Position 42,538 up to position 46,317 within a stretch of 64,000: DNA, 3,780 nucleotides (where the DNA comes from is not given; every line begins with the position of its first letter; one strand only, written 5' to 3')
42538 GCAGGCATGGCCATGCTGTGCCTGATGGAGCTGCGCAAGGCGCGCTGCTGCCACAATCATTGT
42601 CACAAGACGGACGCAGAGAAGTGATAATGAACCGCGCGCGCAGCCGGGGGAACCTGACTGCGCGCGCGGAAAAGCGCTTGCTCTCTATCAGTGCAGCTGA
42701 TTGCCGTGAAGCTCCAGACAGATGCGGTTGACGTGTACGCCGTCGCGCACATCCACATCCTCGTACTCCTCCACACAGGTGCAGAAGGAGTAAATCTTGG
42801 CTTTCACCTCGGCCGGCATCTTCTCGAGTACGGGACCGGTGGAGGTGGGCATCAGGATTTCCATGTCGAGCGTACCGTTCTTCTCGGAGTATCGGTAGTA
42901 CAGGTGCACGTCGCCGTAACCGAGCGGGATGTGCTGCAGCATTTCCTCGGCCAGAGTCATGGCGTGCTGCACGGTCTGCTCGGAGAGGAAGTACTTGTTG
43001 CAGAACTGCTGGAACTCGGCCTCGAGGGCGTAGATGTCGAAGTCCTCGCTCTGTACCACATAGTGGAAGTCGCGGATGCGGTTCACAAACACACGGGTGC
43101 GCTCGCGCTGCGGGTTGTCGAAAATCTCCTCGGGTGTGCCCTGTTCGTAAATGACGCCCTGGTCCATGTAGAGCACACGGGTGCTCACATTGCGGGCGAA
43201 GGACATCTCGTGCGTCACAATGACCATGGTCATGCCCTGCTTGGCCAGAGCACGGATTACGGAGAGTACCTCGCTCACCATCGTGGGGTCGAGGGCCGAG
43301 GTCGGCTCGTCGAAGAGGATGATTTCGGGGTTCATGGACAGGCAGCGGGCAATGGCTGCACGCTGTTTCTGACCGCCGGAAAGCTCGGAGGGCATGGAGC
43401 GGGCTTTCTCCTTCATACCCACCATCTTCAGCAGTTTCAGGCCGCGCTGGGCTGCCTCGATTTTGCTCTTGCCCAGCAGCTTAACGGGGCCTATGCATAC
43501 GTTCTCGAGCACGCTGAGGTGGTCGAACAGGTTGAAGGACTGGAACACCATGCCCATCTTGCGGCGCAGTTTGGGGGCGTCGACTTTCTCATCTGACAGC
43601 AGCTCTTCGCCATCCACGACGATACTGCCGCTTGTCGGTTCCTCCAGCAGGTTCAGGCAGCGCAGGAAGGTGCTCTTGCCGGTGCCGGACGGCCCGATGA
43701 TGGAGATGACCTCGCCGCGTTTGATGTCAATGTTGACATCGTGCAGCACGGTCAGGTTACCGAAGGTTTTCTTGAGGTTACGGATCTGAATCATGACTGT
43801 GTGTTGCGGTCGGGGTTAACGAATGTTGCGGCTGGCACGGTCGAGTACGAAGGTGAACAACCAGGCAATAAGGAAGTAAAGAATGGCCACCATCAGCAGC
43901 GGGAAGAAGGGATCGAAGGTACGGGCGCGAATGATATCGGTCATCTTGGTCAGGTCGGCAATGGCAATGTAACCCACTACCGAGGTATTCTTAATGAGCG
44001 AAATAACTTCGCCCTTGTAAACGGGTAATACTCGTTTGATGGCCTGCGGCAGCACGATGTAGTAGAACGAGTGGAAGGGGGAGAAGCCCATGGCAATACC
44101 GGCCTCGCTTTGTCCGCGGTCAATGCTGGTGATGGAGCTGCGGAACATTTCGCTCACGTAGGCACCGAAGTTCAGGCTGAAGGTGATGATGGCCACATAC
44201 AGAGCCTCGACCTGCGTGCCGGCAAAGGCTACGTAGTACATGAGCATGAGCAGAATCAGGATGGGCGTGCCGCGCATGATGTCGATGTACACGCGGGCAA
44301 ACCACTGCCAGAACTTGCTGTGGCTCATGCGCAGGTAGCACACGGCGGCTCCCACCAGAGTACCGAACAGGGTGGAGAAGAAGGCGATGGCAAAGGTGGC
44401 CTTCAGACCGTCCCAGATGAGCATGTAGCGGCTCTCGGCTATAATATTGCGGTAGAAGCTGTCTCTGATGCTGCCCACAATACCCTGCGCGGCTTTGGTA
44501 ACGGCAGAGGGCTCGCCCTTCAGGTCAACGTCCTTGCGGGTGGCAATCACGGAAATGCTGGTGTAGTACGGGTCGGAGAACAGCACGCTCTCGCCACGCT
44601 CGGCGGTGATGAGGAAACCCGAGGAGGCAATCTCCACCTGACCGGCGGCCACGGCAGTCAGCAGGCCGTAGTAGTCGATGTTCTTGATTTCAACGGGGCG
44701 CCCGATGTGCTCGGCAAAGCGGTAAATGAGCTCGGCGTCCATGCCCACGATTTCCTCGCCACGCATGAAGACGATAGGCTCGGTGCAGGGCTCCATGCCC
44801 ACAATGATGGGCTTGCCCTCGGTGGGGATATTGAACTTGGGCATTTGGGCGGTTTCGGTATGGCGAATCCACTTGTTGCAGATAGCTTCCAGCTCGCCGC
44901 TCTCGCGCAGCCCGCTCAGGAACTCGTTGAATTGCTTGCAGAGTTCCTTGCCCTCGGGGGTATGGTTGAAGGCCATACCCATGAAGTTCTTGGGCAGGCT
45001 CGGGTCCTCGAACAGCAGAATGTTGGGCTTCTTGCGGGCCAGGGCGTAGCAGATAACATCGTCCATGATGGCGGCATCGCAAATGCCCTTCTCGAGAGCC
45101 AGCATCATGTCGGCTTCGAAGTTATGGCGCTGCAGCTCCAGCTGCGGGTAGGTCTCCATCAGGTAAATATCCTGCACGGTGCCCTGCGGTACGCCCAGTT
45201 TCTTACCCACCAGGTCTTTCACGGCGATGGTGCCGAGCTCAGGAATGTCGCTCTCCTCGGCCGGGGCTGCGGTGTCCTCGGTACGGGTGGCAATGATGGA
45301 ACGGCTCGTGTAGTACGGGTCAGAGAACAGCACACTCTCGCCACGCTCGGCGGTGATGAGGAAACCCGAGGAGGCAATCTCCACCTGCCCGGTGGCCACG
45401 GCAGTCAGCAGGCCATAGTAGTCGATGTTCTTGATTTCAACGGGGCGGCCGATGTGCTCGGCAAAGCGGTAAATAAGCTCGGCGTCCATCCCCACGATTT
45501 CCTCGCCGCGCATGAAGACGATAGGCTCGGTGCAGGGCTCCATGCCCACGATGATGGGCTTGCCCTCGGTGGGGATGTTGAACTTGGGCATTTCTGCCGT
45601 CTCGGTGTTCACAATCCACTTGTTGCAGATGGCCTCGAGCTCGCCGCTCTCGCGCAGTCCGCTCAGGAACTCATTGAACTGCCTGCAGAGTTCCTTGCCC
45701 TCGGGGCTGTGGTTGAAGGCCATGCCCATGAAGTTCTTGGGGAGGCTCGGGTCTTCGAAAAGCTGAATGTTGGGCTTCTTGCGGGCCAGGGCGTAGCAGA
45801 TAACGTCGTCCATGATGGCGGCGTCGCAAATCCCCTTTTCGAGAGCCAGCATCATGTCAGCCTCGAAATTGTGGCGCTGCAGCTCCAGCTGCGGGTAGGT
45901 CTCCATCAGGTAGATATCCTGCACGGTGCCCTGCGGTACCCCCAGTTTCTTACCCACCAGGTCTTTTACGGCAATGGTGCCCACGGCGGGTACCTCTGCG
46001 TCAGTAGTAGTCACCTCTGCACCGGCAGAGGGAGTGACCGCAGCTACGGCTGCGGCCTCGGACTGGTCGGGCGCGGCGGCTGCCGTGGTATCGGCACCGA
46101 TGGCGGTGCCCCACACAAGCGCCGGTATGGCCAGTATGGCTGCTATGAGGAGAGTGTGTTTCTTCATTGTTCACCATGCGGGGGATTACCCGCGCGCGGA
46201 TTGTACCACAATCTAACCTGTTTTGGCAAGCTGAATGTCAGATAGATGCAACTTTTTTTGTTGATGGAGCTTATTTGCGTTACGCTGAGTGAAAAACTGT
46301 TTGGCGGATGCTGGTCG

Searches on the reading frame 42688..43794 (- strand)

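Call 6: search_protein_families(library=pfam, proteins=[window:42688-43794:-], max_evalue=0.01)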
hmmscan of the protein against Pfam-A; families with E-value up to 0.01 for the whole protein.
window:42688-43794:- (368 aa): 11 families
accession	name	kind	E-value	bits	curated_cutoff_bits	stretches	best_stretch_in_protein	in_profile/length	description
PF00005.33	ABC_tran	-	1.3e-36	126.7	25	1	17-166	1-137/137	ABC transporter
PF13304.12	AAA_21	-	1.5e-11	45.3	27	2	135-196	235-299/304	AAA domain, putative AbiEii toxin, Type IV TA system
PF02463.25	SMC_N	-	9.7e-08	32.1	40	1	28-205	25-207/220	RecF/RecN/SMC N terminal domain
PF13166.12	AAA_13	-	6.8e-06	25.5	36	1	155-207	526-581/713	AAA domain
PF09818.15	ABC_ATPase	-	0.00013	21.5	23.2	0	134-190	154-210/283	P-loop domain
PF13555.12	AAA_29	-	0.00057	20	27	1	17-44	12-39/61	P-loop containing region of AAA domain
PF13476.12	AAA_23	-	0.0012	19.9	27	1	4-49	4-41/201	AAA domain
PF13191.12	AAA_16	-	0.0025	18.8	32.6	1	25-53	22-51/167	AAA ATPase domain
PF25199.1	nSTAND_NTPase5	-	0.0026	18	34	0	25-45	39-59/145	Novel STAND NTPase 5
PF13175.12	AAA_15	-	0.0028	17.8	32.1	0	17-60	14-60/374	AAA ATPase domain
PF13401.12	AAA_22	-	0.0076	17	27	0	27-51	5-29/130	AAA domain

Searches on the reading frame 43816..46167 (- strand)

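Call 6: search_protein_families(library=pfam, proteins=[window:43816-46167:-], max_evalue=0.01)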
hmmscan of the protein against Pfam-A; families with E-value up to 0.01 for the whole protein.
window:43816-46167:- (783 aa): 5 families
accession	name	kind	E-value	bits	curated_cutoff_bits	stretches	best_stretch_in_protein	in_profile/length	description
PF00497.25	SBP_bac_3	-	8.8e-49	165.1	26.4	2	205-435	1-131/132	Bacterial extracellular solute-binding proteins, family 3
PF00528.27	BPD_transp_1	-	4.9e-19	69.2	26.4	1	601-782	4-182/184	Binding-protein-dependent transport system inner membrane component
PF10613.14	Lig_chan-Glu_bd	-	1.9e-08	34.9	30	0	496-541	64-110/115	Ligated ion channel L-glutamate- and glycine-binding site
PF12974.12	Phosphonate-bd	-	3.9e-06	26.9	27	0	230-340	18-124/242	ABC transporter, phosphonate, periplasmic substrate-binding protein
PF08223.16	PaaX_C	-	0.00027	21.7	22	0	384-417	49-81/91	PaaX-like protein C-terminal domain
